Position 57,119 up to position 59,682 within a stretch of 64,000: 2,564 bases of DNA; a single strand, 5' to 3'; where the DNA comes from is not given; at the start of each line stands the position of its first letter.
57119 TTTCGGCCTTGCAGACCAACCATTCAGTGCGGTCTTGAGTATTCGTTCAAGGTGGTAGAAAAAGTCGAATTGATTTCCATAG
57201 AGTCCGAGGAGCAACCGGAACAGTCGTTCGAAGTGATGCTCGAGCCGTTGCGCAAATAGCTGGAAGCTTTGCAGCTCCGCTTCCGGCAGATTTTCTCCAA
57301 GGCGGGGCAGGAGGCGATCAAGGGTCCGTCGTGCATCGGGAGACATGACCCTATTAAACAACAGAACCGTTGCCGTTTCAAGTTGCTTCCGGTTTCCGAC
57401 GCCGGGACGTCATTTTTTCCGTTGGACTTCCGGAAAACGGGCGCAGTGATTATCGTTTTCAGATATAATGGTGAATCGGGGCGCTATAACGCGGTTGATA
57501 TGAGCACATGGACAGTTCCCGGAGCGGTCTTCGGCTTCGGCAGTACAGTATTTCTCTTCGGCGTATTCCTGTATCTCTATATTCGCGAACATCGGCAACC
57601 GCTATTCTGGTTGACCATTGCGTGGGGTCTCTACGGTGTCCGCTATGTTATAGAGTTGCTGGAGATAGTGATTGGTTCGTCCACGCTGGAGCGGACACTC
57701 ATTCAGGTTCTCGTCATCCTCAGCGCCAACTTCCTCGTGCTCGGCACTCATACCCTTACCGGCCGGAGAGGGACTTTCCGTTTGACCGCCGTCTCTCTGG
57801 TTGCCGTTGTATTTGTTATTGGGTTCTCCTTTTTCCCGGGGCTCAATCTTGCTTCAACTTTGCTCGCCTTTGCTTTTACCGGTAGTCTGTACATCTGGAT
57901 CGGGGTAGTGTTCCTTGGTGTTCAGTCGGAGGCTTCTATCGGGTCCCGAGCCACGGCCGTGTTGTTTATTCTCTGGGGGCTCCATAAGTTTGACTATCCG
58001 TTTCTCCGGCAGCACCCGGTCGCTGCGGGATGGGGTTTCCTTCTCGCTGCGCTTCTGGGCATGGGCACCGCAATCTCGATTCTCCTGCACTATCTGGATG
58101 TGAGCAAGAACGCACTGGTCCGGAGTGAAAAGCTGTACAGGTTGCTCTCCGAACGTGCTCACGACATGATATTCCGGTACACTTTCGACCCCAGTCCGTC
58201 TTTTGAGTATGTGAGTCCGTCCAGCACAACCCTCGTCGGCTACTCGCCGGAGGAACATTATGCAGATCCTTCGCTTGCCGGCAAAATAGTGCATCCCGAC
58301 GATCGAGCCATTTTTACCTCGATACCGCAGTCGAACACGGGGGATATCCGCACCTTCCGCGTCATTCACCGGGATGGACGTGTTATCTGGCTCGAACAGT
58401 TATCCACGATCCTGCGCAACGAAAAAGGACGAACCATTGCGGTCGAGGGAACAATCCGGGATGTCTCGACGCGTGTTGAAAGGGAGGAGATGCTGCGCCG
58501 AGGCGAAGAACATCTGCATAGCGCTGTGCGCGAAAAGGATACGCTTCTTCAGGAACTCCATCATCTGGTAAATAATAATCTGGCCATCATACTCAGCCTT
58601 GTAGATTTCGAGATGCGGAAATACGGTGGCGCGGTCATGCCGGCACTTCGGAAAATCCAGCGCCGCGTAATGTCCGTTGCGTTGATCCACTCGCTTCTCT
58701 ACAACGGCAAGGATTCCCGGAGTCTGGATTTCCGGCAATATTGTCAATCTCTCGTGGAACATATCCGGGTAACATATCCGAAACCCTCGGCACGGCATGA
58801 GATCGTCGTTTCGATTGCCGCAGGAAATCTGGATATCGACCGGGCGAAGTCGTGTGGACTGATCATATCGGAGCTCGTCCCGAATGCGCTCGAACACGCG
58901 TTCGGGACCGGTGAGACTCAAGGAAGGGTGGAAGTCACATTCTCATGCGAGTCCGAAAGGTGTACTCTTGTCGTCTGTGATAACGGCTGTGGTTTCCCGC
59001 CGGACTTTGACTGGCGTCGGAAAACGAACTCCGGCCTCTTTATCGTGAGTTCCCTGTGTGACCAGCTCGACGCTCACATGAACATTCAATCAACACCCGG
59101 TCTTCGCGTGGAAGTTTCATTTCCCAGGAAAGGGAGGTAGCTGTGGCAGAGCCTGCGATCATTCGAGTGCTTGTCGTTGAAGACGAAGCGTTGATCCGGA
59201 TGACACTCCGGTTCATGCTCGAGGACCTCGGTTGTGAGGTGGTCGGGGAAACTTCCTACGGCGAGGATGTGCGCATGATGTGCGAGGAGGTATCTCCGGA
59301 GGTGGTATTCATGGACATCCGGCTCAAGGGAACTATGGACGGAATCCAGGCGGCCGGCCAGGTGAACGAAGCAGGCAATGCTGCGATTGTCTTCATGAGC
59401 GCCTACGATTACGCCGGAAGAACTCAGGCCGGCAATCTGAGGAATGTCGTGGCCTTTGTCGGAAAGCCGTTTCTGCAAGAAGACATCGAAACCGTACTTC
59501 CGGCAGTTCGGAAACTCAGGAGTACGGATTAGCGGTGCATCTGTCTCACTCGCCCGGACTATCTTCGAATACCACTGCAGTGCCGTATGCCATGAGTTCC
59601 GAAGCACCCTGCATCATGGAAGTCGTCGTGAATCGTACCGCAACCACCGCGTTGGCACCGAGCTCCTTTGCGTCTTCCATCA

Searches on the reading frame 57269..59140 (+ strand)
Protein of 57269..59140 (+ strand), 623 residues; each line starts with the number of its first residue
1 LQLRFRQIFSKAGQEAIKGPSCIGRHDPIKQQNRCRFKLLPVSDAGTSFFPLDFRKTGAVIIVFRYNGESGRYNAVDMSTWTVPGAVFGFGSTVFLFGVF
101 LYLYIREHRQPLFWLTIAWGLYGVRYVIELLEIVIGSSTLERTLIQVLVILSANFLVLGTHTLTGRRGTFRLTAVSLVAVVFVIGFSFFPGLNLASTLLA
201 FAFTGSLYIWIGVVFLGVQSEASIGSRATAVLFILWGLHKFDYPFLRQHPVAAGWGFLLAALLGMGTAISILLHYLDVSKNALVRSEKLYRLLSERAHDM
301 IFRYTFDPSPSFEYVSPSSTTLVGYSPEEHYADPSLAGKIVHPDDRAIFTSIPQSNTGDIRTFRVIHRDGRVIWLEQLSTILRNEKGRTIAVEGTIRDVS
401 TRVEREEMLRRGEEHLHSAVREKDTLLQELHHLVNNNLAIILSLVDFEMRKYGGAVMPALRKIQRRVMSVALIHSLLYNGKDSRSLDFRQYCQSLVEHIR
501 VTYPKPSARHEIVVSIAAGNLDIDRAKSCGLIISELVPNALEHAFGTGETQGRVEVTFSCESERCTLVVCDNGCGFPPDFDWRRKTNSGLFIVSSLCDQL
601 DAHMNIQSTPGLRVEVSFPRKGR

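Call 61: search_protein_families(library=pfam, proteins=[window:57269-59140:+], max_evalue=0.01)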
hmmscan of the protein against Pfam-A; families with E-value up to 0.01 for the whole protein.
window:57269-59140:+ (623 aa): 6 families
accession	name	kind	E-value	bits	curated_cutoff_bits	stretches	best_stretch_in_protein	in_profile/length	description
PF07568.18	HisKA_2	-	7.6e-18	64.8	22.3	1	429-502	1-75/76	Histidine kinase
PF08447.18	PAS_3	-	8.2e-12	45.7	25.6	1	314-396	3-89/89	PAS fold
PF02518.31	HATPase_c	-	2.9e-10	41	26.4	1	531-620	8-109/111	Histidine kinase-, DNA gyrase B-, and HSP90-like ATPase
PF13581.12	HATPase_c_2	-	4e-09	37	27.4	1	508-602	11-114/127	Histidine kinase-like ATPase domain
PF00989.32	PAS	-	3e-06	27.6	22.6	1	314-399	25-113/113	PAS fold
PF07536.20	HWE_HK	-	0.0026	18.9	22.8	1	429-494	1-64/83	HWE histidine kinase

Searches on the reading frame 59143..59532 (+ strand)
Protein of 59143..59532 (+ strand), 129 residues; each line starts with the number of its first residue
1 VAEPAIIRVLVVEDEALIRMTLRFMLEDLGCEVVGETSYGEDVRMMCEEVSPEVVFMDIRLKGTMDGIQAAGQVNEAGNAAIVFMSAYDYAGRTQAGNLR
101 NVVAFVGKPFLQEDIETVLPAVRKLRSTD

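Call 61: search_protein_families(library=pfam, proteins=[window:59143-59532:+], max_evalue=0.01)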
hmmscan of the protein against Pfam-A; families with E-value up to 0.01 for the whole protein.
window:59143-59532:+ (129 aa): 1 family
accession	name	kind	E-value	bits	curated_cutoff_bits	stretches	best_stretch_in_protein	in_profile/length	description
PF00072.30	Response_reg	-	8.6e-17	61.7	30.2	1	9-117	1-108/111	Response regulator receiver domain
